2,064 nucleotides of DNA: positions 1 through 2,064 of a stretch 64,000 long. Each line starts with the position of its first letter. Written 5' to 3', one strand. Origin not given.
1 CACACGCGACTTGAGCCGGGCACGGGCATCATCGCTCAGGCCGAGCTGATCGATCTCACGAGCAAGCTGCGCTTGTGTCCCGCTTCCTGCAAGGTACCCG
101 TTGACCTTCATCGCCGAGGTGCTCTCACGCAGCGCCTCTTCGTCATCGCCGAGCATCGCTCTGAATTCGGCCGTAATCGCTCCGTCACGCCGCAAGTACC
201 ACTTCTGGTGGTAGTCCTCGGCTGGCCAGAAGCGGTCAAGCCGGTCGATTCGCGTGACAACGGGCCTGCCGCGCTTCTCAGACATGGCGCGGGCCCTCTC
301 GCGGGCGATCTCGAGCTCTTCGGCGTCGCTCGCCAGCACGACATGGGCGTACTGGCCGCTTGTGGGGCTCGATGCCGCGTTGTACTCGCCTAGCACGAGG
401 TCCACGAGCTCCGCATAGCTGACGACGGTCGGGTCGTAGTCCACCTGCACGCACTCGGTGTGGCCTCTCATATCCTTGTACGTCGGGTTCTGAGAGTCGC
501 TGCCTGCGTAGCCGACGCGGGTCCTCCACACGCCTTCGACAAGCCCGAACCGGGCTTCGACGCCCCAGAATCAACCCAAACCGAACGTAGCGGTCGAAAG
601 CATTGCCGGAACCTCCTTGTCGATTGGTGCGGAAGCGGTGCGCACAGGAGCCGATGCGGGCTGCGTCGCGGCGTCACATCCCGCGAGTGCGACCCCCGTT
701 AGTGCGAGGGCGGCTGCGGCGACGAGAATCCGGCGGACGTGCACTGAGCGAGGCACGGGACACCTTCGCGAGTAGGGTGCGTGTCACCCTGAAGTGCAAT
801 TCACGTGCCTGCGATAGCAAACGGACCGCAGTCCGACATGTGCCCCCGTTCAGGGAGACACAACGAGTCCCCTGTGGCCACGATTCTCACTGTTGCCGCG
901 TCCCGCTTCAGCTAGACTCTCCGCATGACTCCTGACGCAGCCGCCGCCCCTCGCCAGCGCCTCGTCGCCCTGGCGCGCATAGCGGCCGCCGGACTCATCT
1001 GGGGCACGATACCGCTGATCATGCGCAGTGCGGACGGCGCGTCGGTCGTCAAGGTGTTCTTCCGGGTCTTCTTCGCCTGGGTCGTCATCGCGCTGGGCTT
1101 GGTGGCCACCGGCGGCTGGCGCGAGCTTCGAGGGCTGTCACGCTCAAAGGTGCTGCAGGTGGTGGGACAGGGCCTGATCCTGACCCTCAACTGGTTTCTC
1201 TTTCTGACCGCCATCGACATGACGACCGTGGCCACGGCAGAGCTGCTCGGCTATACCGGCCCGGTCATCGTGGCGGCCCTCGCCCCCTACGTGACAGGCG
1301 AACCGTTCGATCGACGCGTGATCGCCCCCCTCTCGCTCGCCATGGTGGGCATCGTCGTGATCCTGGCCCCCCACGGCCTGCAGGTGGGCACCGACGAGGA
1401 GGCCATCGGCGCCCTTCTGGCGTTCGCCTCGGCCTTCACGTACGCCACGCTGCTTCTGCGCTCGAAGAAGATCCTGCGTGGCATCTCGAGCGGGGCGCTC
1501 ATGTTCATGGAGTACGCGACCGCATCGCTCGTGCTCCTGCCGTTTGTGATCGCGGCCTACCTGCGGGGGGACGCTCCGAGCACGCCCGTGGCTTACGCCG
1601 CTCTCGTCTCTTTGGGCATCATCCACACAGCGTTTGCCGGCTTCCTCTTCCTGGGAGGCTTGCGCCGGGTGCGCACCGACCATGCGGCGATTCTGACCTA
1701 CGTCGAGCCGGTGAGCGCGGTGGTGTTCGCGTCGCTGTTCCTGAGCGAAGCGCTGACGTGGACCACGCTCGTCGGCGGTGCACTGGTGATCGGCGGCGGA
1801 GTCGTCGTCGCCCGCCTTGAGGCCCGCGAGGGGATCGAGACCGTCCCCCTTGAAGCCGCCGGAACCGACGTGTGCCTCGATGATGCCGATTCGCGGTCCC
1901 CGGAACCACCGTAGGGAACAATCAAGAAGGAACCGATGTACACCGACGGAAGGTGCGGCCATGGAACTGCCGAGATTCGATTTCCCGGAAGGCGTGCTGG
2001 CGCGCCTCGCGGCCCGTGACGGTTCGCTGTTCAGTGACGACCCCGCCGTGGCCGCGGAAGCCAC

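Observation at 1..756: Candidate selenocysteine MsrA: in-frame TGA at the catalytic Cys position, with a SECIS-like hairpin downstream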

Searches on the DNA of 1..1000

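Call 24: search_rna_families(source=window, start=1, end=1000, threshold=evalue, max_evalue=10, show_alignments=3)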
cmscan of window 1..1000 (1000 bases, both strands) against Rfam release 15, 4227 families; matches with E-value up to 10: 2.
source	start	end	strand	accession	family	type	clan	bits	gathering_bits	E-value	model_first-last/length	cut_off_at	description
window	638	724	-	RF00763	mir-339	Gene; miRNA;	-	17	60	8.2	1-92/92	no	mir-339 microRNA precursor family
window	814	869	-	RF02837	anti-hemB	Gene; sRNA;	-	12.8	49.5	5.8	1-81/81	no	Burkholderia RNA 7 (anti-hemB)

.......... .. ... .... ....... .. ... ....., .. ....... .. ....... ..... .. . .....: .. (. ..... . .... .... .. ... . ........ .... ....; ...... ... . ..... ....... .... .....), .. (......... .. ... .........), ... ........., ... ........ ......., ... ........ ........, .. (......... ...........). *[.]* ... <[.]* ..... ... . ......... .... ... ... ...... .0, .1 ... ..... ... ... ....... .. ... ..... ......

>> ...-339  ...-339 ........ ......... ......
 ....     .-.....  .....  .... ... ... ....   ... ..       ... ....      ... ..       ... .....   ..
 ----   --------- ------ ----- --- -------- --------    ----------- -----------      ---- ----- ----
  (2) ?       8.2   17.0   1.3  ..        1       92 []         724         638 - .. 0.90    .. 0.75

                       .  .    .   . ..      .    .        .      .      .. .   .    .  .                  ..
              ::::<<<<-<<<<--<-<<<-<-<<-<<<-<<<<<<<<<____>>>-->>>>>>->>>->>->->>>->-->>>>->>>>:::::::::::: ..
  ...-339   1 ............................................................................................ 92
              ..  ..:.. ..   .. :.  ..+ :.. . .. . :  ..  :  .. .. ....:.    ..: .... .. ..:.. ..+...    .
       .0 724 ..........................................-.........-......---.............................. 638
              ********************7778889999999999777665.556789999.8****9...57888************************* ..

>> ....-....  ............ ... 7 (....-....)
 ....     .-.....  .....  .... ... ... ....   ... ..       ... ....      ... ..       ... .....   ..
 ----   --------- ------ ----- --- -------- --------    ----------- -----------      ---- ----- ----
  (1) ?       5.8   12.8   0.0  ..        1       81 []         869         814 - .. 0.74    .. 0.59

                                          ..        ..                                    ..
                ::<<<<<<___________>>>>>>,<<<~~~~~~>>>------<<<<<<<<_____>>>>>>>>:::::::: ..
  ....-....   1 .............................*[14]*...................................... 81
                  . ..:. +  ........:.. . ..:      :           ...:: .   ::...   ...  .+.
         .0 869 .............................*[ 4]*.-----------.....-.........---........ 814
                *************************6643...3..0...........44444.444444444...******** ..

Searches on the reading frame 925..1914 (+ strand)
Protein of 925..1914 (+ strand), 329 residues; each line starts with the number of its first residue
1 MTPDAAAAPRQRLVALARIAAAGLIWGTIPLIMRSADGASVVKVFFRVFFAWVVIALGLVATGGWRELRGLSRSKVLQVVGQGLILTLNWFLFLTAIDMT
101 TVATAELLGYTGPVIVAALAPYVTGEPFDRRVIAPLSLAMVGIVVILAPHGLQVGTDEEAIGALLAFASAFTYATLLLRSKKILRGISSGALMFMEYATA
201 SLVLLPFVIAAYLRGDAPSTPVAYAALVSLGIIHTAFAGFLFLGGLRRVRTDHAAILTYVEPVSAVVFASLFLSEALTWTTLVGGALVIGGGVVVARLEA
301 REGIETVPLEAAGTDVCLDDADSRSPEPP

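Call 40: find_encoding_contigs(protein=window:925-1914:+, flank=500, max_places=6)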
Protein window:925-1914:+ (329 aa): 1 contig read that carries it; 1 place shown.
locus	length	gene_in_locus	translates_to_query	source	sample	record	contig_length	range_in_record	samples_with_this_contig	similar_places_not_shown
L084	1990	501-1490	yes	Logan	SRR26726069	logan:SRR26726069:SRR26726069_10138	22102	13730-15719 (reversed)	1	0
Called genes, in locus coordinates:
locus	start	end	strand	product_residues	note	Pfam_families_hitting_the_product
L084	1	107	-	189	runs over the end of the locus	PF01625:PMSR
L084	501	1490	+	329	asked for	PF00892:EamA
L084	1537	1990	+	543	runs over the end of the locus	PF00342:PGI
